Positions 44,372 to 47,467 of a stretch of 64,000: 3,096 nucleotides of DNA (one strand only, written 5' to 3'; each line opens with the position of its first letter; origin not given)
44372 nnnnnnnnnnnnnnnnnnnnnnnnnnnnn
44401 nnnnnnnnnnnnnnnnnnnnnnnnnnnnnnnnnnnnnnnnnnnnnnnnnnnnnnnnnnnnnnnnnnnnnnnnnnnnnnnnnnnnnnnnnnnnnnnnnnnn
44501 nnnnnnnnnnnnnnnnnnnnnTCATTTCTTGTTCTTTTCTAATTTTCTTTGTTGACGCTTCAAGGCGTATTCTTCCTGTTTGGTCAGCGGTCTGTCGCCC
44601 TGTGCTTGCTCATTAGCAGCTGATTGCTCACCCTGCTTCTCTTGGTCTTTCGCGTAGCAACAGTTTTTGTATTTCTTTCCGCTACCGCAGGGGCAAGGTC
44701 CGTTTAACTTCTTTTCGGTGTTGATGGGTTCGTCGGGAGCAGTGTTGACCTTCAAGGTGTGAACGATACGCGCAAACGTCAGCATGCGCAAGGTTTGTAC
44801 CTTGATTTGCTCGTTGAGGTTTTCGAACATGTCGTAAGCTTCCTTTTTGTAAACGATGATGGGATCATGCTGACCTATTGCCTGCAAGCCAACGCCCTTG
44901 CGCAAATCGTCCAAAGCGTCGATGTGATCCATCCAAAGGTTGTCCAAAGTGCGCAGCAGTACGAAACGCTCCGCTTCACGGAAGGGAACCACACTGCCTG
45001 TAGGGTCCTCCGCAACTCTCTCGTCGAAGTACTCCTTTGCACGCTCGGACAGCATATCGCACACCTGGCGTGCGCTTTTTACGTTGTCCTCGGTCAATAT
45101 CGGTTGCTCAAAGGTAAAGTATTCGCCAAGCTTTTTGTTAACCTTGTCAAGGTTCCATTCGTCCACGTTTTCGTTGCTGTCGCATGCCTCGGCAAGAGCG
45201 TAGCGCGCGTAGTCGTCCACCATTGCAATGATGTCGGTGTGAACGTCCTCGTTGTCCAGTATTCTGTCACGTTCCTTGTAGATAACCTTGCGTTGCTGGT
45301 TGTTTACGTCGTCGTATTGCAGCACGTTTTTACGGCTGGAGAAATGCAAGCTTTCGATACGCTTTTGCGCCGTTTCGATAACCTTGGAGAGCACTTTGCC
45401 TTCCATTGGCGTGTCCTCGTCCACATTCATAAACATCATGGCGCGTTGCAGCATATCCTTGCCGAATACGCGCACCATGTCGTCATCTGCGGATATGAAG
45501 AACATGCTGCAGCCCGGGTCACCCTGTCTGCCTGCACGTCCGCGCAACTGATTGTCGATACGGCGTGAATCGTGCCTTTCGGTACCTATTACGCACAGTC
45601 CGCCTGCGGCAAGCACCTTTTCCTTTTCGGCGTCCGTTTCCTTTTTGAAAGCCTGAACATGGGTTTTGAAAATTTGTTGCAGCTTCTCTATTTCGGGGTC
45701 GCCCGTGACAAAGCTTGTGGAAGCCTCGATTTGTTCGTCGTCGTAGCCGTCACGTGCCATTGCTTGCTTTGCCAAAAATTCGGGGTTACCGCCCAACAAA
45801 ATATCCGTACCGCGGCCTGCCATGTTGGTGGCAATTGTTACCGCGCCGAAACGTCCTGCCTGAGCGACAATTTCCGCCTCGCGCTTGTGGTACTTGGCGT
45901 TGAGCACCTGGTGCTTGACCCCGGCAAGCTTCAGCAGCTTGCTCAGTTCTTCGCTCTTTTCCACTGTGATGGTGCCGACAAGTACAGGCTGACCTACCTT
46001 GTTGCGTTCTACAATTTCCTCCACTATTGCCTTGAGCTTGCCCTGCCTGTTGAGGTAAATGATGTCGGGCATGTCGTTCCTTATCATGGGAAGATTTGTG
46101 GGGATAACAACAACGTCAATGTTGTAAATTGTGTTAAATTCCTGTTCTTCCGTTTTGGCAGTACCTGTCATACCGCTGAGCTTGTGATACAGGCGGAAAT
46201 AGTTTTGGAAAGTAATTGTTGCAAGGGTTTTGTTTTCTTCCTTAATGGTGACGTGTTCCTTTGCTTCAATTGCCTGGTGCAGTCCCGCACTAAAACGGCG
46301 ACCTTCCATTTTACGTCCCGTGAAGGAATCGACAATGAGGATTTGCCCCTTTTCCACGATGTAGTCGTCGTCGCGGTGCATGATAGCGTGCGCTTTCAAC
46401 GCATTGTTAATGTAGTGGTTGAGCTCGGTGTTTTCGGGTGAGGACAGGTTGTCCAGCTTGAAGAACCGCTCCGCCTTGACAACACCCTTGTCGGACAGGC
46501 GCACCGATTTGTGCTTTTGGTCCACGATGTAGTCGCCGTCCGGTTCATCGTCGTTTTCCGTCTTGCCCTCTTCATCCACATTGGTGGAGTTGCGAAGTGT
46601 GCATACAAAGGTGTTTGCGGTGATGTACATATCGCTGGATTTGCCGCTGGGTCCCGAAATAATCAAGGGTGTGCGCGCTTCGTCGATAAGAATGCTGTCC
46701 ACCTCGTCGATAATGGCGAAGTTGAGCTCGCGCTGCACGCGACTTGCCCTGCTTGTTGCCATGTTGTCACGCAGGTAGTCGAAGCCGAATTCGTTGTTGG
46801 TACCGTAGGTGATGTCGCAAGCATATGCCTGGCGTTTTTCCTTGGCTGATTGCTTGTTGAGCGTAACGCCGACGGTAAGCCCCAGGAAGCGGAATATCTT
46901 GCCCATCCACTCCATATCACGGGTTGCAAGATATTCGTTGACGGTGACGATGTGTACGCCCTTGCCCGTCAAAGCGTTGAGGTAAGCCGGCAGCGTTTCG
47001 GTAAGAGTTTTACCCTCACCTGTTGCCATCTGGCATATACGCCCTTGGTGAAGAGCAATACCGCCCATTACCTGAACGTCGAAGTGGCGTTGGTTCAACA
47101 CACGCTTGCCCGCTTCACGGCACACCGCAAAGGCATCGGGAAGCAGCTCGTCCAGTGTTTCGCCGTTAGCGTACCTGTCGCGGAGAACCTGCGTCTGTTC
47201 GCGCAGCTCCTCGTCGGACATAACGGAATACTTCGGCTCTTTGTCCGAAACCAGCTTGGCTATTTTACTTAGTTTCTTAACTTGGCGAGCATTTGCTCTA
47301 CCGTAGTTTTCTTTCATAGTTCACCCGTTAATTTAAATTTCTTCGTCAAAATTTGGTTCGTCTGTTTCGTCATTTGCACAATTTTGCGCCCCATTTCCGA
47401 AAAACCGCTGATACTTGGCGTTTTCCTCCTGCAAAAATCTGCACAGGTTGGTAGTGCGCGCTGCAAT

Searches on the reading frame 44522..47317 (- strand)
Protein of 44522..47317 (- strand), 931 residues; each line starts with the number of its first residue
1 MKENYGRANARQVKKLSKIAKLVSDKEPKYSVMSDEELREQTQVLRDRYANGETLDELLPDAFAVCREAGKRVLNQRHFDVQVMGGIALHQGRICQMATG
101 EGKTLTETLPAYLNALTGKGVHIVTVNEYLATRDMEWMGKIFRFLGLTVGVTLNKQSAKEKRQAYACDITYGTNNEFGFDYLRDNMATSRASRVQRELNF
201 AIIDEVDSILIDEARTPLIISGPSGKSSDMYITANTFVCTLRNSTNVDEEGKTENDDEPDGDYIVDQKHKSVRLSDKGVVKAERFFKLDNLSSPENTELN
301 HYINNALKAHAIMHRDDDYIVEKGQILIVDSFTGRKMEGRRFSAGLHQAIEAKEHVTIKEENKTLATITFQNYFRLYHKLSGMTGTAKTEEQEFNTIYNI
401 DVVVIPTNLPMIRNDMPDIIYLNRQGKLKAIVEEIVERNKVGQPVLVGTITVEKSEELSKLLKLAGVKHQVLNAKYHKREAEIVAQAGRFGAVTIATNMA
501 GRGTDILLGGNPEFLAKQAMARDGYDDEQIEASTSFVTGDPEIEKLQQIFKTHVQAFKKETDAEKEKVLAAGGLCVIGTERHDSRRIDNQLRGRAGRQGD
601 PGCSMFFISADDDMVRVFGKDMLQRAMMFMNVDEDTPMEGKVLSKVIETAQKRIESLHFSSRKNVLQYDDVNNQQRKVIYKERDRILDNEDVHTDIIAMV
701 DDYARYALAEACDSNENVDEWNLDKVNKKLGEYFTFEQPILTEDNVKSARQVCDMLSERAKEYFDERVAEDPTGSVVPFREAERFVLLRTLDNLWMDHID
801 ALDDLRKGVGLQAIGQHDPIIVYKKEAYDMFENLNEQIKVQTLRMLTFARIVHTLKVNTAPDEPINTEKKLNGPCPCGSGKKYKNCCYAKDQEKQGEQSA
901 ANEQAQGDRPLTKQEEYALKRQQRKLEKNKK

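Call 11: search_protein_families(library=ncbifam, proteins=[window:44522-47317:-])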
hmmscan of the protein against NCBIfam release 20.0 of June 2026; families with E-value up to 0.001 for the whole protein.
window:44522-47317:- (931 aa): 14 families
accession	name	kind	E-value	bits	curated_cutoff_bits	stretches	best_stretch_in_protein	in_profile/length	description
NF009538.1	PRK12904.1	equivalog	0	1142.6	814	1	5-849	6-811/814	preprotein translocase subunit SecA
TIGR00963.1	secA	equivalog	0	1087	800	1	24-838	2-787/787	preprotein translocase subunit SecA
NF006630.0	PRK09200.1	subfamily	4.6e-282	937.7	862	2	6-510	7-496/789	preprotein translocase subunit SecA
TIGR04397.1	SecA2_Bac_anthr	exception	3.5e-271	901.8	1085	2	2-510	2-494/774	accessory Sec system translocase SecA2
NF009536.0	PRK12901.1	equivalog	4.3e-241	803.2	1493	4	297-509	488-700/1118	preprotein translocase subunit SecA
TIGR03714.1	secA2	equivalog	8.4e-231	768.3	930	2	9-510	2-492/762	accessory Sec system translocase SecA2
NF012136.0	SecA2_Lm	equivalog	2.1e-202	674.1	1100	2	9-509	7-490/776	accessory Sec system translocase SecA2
TIGR04221.1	SecA2_Mycobac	equivalog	4.7e-178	593.8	725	3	8-512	12-495/762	accessory Sec system translocase SecA2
NF007704.0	PRK10396.1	equivalog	1.4e-06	28.4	149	1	823-888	156-220/221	hypothetical protein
NF004088.0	PRK05590.1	equivalog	3.8e-06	27.3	140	1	870-888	146-164/166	hypothetical protein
TIGR04102.1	SWIM_PBPRA1643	hypoth_equivalog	8.8e-06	26.1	68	1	865-887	85-107/108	PBPRA1643 family SWIM/SEC-C metal-binding motif protein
NF002449.0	PRK01617.1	equivalog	2.7e-05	24.6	141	1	870-887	135-152/154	hypothetical protein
NF003673.1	PRK05298.1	equivalog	0.00067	18.1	743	1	369-483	375-484/653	excinuclease ABC subunit UvrB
TIGR00631.1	uvrb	equivalog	0.00094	17.5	750.1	1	370-478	376-479/658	excinuclease ABC subunit UvrB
